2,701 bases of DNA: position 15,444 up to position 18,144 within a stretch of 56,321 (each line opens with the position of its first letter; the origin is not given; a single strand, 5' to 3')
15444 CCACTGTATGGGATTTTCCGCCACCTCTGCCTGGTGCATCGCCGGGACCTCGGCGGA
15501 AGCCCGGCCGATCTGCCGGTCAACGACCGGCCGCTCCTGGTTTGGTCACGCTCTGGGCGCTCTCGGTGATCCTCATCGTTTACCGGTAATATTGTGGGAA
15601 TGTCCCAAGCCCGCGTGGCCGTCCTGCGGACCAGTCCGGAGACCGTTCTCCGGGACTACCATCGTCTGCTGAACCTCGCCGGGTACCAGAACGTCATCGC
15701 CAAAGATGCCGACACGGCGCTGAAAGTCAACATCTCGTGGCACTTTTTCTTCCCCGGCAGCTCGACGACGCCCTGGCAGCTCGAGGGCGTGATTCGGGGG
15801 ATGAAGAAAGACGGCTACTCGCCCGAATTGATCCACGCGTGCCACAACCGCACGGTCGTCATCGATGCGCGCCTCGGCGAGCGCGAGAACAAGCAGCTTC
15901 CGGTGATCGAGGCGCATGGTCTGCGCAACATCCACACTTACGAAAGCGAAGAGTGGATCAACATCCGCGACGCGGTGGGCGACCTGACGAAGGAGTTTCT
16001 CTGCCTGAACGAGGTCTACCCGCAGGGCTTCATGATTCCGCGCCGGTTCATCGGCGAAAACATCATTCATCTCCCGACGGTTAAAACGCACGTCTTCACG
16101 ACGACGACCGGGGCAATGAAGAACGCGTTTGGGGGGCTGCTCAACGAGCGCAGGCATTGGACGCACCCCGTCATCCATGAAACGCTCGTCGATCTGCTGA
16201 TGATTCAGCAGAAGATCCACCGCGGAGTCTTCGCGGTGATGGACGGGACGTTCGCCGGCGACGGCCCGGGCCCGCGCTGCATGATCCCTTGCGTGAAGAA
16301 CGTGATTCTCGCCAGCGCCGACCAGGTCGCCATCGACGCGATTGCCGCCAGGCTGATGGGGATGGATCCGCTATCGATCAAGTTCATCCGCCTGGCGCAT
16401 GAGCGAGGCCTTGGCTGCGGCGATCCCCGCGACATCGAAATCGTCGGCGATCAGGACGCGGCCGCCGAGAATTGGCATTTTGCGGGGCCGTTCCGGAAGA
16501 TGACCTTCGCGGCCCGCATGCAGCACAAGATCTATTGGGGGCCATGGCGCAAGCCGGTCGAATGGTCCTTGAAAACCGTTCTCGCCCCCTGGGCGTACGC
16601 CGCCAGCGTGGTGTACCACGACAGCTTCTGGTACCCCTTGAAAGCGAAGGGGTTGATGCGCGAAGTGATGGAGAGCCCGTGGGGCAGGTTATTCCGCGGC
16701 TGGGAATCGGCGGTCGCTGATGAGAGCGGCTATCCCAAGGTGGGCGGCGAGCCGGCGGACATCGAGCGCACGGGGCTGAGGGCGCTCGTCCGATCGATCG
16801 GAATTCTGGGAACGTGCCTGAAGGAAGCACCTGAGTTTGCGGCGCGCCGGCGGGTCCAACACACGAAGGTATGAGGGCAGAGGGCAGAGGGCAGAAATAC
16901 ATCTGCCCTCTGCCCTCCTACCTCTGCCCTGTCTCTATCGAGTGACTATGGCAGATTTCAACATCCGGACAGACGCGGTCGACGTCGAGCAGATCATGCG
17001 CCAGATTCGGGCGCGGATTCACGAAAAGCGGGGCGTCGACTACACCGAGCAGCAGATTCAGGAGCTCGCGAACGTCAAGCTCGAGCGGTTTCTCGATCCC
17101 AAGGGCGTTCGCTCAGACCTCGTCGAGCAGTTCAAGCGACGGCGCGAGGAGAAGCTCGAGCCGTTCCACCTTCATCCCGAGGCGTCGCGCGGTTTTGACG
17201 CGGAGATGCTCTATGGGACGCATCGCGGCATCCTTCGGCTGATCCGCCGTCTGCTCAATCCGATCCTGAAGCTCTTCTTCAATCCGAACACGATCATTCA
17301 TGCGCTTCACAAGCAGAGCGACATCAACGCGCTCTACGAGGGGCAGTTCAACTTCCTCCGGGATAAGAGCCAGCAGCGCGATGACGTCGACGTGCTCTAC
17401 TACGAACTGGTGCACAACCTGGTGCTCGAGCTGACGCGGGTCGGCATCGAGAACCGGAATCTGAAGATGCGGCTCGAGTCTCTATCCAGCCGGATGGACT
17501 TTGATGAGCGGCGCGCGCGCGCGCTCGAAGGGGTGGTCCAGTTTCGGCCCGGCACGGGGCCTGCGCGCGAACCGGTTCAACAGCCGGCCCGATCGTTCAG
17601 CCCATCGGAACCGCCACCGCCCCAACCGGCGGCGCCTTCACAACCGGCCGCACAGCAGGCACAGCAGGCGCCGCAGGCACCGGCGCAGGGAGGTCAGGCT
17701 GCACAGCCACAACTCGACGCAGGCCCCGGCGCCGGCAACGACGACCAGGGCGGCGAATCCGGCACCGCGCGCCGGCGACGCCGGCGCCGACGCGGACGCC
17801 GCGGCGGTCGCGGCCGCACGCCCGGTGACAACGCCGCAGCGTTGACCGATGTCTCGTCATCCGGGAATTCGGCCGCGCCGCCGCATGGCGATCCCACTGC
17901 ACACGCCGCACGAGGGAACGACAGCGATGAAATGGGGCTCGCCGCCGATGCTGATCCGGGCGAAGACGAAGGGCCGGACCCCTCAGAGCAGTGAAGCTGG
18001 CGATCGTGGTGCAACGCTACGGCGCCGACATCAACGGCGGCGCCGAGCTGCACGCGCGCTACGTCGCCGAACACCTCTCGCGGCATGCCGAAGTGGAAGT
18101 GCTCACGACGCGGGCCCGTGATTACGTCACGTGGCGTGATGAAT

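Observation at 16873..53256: A class of period-7 repeat hairpins whose unit sequence differs at every locus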

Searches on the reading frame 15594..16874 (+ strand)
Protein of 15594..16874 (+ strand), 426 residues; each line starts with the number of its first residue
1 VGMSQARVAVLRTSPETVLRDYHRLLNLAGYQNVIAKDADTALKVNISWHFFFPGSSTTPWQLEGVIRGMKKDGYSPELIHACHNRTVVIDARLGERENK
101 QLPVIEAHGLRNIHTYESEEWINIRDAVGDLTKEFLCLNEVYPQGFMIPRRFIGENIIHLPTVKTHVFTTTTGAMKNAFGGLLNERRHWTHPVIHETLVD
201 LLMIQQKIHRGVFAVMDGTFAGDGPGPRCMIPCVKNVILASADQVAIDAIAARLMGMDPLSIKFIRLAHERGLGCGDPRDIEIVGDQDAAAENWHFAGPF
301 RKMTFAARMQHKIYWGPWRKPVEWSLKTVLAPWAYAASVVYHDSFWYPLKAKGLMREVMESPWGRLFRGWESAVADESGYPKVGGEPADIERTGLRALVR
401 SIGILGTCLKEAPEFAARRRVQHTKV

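Call 17: search_protein_families(library=pfam, proteins=[window:15594-16874:+], max_evalue=0.01)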
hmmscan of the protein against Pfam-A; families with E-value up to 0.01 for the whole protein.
window:15594-16874:+ (426 aa): 1 family
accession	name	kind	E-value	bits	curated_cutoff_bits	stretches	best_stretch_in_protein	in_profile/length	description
PF04015.17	DUF362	-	4.7e-21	76.2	24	1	42-253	2-200/200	Domain of unknown function (DUF362)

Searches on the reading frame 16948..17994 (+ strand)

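Call 17: search_protein_families(library=pfam, proteins=[window:16948-17994:+], max_evalue=0.01)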
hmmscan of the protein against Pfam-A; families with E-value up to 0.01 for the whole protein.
window:16948-17994:+ (348 aa): 0 families

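Call 18: search_protein_families(library=ncbifam, proteins=[window:16948-17994:+], max_evalue=10)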
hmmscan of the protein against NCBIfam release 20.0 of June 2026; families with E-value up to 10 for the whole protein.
window:16948-17994:+ (348 aa): 2 families
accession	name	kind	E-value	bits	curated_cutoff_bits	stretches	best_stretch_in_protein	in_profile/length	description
NF052588.1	RnaseEMycob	equivalog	0.038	11.7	1400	1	255-330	135-208/945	ribonuclease E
NF049861.1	SCO2400_fam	subfamily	2.8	8.5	55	1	187-285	5-97/136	SCO2400 family protein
